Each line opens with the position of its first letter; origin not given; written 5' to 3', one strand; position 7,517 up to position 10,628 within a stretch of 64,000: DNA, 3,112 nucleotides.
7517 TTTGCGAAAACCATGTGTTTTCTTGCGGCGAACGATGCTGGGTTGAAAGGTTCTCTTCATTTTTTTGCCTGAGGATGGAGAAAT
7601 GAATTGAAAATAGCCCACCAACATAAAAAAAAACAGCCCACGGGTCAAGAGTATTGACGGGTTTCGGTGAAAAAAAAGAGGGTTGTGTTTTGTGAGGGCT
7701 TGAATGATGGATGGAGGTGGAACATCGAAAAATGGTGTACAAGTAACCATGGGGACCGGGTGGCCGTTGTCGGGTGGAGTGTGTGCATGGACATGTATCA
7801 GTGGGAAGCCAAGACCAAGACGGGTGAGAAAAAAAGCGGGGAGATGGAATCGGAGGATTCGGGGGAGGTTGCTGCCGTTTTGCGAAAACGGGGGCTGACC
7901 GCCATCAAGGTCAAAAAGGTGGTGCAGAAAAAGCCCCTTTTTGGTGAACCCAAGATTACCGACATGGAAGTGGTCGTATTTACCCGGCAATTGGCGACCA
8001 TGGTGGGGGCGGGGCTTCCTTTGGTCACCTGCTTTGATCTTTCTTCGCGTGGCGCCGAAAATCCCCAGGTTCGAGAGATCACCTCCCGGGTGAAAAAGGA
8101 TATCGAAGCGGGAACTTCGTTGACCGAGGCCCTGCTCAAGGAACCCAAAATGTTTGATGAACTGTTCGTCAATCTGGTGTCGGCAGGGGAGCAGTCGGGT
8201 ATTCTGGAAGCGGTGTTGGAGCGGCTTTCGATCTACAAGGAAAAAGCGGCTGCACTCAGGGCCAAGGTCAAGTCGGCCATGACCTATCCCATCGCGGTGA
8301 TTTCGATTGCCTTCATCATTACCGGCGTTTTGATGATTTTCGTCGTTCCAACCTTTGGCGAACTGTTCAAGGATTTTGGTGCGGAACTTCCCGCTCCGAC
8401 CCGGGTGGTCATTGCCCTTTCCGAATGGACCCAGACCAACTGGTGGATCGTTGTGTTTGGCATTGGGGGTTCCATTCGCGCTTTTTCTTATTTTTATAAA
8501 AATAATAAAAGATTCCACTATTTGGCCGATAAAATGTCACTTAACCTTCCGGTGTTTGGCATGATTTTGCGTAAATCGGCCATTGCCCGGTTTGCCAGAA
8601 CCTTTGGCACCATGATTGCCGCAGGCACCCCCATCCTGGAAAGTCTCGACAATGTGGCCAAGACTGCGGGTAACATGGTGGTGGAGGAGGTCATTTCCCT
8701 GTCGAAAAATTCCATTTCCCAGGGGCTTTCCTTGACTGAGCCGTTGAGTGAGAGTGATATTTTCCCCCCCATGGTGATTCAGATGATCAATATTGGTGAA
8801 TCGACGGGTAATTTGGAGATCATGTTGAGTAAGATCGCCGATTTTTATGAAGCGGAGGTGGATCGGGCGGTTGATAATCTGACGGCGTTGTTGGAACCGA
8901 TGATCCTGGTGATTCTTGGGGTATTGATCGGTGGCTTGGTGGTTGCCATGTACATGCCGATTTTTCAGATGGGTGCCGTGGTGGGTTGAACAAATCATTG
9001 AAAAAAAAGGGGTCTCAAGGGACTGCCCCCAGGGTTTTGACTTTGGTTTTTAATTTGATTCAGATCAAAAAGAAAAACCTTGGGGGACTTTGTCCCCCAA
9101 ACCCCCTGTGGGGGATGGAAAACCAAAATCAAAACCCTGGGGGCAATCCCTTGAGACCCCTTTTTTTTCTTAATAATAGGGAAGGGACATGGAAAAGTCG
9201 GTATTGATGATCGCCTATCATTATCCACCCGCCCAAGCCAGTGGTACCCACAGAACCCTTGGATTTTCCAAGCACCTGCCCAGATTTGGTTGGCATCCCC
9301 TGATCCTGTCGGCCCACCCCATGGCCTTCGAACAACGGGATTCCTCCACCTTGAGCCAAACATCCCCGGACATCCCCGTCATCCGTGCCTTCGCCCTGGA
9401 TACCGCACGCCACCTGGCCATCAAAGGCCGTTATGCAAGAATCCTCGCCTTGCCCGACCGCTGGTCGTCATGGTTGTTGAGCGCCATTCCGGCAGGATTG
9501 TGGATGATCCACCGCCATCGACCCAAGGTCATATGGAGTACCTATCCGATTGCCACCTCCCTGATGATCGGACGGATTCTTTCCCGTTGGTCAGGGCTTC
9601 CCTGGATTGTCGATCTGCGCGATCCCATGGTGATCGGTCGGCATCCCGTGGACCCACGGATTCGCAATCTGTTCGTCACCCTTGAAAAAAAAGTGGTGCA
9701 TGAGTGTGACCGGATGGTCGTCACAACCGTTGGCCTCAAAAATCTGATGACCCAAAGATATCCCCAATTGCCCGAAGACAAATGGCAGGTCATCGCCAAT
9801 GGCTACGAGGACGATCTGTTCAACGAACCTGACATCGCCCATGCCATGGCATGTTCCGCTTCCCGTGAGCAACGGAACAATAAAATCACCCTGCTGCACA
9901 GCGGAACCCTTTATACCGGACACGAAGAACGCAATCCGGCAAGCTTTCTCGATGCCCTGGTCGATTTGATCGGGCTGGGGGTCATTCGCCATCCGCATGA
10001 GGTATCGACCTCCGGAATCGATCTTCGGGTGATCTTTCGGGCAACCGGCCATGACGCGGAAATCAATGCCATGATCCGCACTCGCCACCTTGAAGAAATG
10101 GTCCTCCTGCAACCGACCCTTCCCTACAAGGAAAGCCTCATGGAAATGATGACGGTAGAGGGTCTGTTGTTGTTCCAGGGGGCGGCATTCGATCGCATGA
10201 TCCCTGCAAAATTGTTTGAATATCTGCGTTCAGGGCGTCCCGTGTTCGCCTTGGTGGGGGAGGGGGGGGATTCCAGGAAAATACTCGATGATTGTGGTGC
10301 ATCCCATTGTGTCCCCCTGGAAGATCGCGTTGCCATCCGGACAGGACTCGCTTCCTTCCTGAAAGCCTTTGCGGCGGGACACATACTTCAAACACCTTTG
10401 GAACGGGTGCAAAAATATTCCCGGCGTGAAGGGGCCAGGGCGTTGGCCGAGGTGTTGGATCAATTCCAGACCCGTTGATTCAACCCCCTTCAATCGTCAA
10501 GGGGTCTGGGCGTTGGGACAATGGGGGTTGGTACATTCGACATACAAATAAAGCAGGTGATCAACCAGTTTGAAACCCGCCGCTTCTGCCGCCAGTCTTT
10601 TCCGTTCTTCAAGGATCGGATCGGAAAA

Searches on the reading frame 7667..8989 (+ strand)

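Call 14: search_protein_families(library=pfam, proteins=[window:7667-8989:+])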
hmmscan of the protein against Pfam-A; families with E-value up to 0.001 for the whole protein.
window:7667-8989:+ (440 aa): 1 family
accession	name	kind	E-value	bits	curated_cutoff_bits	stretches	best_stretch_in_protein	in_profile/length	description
PF00482.28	T2SSF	-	1e-63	213.3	25.2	2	105-228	1-125/125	Type II secretion system (T2SS), protein F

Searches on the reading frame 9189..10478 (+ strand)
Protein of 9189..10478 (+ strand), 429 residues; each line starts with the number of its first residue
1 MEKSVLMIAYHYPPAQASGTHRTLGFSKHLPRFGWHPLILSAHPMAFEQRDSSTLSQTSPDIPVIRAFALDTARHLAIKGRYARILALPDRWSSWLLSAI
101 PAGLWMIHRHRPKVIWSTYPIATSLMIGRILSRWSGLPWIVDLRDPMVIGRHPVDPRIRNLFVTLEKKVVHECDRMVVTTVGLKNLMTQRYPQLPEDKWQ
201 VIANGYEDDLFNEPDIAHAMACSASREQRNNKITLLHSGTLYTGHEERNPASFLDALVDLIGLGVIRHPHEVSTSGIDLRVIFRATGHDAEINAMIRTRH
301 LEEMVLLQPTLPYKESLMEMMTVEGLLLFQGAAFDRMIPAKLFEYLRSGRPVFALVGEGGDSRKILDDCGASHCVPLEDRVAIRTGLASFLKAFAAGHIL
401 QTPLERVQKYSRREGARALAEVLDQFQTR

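Call 14: search_protein_families(library=pfam, proteins=[window:9189-10478:+])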
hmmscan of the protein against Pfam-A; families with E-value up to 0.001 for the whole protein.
window:9189-10478:+ (429 aa): 2 families
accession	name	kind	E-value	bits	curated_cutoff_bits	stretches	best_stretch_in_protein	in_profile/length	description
PF13579.12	Glyco_trans_4_4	-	7.3e-11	43.1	29.7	1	25-205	9-158/158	Glycosyl transferase 4-like domain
PF13439.12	Glyco_transf_4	-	5.3e-06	27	28.5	1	83-208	44-168/170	Glycosyltransferase Family 4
